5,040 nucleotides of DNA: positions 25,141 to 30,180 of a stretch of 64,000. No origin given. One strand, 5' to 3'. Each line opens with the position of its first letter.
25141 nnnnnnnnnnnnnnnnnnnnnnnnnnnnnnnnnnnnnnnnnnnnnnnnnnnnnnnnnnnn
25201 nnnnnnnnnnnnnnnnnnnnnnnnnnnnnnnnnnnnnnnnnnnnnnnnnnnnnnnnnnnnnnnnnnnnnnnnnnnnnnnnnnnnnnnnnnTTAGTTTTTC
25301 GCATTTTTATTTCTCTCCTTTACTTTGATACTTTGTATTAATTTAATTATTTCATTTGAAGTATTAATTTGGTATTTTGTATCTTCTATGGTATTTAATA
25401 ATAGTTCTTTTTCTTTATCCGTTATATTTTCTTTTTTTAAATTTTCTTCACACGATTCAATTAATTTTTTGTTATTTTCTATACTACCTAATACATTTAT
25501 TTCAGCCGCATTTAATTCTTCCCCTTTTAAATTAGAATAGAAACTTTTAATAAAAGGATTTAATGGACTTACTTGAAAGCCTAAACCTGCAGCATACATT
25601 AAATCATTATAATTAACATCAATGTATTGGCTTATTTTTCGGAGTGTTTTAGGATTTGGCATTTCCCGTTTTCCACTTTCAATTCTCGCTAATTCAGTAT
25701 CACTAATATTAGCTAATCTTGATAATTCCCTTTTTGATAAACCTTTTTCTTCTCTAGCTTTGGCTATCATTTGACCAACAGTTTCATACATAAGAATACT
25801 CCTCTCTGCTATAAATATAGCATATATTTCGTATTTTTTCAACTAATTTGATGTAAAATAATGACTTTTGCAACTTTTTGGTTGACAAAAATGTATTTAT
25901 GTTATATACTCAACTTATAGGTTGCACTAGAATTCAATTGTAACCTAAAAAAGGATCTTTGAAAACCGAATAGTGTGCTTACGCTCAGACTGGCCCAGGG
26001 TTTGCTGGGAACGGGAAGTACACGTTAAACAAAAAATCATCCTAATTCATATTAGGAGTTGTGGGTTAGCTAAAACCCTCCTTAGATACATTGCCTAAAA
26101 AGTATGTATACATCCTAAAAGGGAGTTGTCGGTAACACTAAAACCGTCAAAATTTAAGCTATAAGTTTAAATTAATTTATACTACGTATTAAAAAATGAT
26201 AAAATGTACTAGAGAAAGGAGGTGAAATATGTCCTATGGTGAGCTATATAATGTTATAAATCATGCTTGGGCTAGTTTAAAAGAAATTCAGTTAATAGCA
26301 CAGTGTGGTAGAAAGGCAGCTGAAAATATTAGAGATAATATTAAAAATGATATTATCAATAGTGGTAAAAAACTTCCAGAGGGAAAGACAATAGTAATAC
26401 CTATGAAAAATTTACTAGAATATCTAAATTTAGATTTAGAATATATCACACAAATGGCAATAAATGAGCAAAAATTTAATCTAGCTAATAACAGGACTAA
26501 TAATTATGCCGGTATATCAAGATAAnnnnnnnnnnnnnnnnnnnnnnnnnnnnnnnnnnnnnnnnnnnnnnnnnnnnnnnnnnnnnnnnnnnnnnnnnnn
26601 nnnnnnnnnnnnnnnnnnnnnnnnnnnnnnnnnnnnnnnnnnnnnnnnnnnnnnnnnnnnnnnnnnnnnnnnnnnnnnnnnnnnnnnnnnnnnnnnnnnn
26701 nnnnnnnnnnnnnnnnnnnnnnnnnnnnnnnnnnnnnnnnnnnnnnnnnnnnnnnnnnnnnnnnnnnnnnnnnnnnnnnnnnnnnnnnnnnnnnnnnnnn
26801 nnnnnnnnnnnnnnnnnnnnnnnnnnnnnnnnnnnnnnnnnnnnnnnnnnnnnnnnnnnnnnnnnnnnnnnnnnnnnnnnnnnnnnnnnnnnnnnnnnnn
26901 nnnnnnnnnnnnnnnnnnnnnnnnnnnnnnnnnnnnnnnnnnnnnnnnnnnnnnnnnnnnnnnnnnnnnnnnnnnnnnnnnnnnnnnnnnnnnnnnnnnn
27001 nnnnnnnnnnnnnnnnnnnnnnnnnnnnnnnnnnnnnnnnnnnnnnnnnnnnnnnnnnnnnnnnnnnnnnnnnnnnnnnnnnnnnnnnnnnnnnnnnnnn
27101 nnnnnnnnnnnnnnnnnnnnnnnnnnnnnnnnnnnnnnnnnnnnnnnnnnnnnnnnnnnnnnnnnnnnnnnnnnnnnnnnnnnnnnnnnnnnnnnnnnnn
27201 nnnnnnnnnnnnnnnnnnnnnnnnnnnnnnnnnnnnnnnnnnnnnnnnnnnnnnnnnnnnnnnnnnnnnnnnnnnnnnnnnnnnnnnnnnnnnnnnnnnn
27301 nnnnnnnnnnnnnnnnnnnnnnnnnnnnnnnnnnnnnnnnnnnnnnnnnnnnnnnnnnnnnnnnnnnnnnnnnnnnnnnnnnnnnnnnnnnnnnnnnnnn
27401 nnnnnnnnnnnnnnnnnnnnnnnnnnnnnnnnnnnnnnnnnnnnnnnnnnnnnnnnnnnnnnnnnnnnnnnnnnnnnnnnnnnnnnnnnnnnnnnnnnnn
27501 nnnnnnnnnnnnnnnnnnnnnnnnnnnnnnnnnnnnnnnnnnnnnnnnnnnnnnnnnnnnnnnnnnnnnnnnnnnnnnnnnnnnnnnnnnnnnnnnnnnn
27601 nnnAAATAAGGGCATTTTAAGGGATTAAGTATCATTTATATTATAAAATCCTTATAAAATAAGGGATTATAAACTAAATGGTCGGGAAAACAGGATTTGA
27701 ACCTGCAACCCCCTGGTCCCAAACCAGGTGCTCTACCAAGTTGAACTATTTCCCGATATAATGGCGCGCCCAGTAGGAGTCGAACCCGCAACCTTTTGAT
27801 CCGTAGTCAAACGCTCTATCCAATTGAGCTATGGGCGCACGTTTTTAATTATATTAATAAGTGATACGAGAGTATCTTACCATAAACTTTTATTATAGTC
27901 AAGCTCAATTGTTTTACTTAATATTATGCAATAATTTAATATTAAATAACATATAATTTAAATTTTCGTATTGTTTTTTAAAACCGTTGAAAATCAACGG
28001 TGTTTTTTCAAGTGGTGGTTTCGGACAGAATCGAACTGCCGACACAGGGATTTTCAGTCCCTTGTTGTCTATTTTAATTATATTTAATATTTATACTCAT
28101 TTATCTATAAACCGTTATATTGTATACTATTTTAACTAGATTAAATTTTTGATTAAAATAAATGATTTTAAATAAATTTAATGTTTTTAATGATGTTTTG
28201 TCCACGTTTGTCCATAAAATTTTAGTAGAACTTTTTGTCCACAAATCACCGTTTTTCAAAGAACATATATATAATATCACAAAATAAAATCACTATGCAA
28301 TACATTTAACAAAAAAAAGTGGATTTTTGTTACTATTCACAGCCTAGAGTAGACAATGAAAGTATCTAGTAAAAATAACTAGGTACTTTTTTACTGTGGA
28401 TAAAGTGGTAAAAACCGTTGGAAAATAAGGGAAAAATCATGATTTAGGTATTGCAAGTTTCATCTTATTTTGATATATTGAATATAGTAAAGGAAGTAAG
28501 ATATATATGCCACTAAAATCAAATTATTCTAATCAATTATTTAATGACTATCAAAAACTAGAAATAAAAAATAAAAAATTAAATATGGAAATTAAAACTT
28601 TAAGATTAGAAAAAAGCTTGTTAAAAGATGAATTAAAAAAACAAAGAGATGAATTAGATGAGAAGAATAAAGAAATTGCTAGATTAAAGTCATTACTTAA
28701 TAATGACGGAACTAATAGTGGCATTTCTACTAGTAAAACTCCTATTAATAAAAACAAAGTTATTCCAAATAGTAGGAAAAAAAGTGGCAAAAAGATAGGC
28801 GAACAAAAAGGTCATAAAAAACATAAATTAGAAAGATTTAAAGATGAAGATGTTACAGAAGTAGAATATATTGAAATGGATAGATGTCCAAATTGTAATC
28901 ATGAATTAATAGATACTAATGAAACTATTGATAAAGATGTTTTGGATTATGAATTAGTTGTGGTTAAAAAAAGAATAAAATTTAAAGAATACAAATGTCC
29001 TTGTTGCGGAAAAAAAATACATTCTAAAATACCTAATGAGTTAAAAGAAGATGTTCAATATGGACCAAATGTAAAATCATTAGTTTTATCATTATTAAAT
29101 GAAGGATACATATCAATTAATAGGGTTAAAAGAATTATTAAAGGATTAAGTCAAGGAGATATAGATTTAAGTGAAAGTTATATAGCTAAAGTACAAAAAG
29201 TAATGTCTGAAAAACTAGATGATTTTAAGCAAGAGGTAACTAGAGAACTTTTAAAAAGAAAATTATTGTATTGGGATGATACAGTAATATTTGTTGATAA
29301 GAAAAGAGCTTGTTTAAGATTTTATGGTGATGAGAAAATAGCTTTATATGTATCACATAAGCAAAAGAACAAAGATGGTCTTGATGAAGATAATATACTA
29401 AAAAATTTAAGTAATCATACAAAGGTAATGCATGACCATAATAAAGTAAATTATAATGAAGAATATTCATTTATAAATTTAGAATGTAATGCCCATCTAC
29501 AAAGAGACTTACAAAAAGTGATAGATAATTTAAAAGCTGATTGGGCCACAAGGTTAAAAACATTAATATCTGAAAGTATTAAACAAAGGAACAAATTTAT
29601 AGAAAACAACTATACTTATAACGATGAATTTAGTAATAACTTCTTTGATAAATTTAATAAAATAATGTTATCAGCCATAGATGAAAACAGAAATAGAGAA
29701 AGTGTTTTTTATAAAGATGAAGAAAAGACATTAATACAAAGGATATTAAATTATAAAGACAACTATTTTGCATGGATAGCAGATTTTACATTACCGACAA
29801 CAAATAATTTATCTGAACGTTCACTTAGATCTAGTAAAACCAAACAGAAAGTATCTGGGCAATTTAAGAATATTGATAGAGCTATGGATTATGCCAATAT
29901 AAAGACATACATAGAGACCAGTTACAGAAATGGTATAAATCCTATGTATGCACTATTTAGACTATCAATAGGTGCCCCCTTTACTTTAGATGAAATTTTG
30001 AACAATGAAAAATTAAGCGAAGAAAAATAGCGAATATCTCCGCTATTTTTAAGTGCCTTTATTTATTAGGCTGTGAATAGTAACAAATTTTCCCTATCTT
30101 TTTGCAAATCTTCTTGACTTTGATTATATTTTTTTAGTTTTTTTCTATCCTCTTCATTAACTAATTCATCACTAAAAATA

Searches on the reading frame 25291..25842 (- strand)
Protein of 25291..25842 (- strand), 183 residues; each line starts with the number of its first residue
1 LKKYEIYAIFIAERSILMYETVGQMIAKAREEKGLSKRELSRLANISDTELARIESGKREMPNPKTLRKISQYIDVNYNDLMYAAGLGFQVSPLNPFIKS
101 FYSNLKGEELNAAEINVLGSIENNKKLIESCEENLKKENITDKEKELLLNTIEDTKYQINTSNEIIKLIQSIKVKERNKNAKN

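Call 3: search_protein_families(library=pfam, proteins=[window:25291-25842:-], max_evalue=0.01)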
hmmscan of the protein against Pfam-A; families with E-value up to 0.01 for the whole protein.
window:25291-25842:- (183 aa): 6 families
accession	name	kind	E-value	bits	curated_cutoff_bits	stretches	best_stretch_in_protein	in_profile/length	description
PF12844.13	HTH_19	-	1.2e-15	57.6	30.2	1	23-86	1-63/64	Helix-turn-helix domain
PF01381.28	HTH_3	-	1.7e-12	47.6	23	1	26-79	1-53/55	Helix-turn-helix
PF13560.12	HTH_31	-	1.8e-07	31.8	27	1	23-73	3-53/64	Helix-turn-helix domain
PF13443.12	HTH_26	-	3.1e-06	27.8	22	1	28-82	4-58/63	Cro/C1-type HTH DNA-binding domain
PF13413.12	HTH_25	-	0.0025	18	24.6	1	27-58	3-34/62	Helix-turn-helix domain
PF05657.16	DUF806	-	0.0095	16.8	25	0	94-144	61-111/121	Protein of unknown function (DUF806)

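Call 18: search_protein_families(library=padloc, proteins=[window:25291-25842:-], max_evalue=0.01)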
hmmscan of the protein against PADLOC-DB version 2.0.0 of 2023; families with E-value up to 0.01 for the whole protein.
window:25291-25842:- (183 aa): 10 families
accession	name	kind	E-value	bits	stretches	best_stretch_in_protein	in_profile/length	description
PDLC02926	HTH_VI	-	1.3e-12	45.8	1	22-84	2-63/92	-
PDLC03954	RmrA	-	1.2e-05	22.5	1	22-83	11-71/380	-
PDLC04775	PDC-M69A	-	1.6e-05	23.4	1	18-102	4-86/113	-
PDLC03947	RmrA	-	4.8e-05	20.3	1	21-78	11-67/383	-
PDLC03949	RmrA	-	7.1e-05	19.8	1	26-77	7-57/363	-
PDLC03951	RmrA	-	0.00011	19.3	1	24-80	11-66/400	-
PDLC04142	capH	-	0.00027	20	1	18-81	3-65/103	capH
PDLC03665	Control_protein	-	0.00054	18.2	1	23-82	10-69/77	control protein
PDLC03952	RmrA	-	0.00057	16.8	1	22-74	23-74/395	-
PDLC03946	RmrA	-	0.0027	14.5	1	26-75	7-55/357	-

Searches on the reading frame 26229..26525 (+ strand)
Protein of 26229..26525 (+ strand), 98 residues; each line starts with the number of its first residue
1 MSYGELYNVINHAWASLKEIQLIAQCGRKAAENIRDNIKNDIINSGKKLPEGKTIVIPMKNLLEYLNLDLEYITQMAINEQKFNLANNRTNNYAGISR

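Call 54: search_protein_families(library=pfam, proteins=[window:26229-26525:+], max_evalue=0.001)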
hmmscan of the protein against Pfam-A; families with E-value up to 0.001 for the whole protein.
window:26229-26525:+ (98 aa): 0 families

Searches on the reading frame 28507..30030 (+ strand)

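Call 54: search_protein_families(library=pfam, proteins=[window:28507-30030:+], max_evalue=0.001)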
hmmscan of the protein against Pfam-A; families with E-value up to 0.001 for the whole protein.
window:28507-30030:+ (507 aa): 1 family
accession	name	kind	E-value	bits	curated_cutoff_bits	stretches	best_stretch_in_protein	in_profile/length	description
PF03050.20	DDE_Tnp_IS66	-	9.8e-22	78.1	23.1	1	184-459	3-282/284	Transposase IS66 family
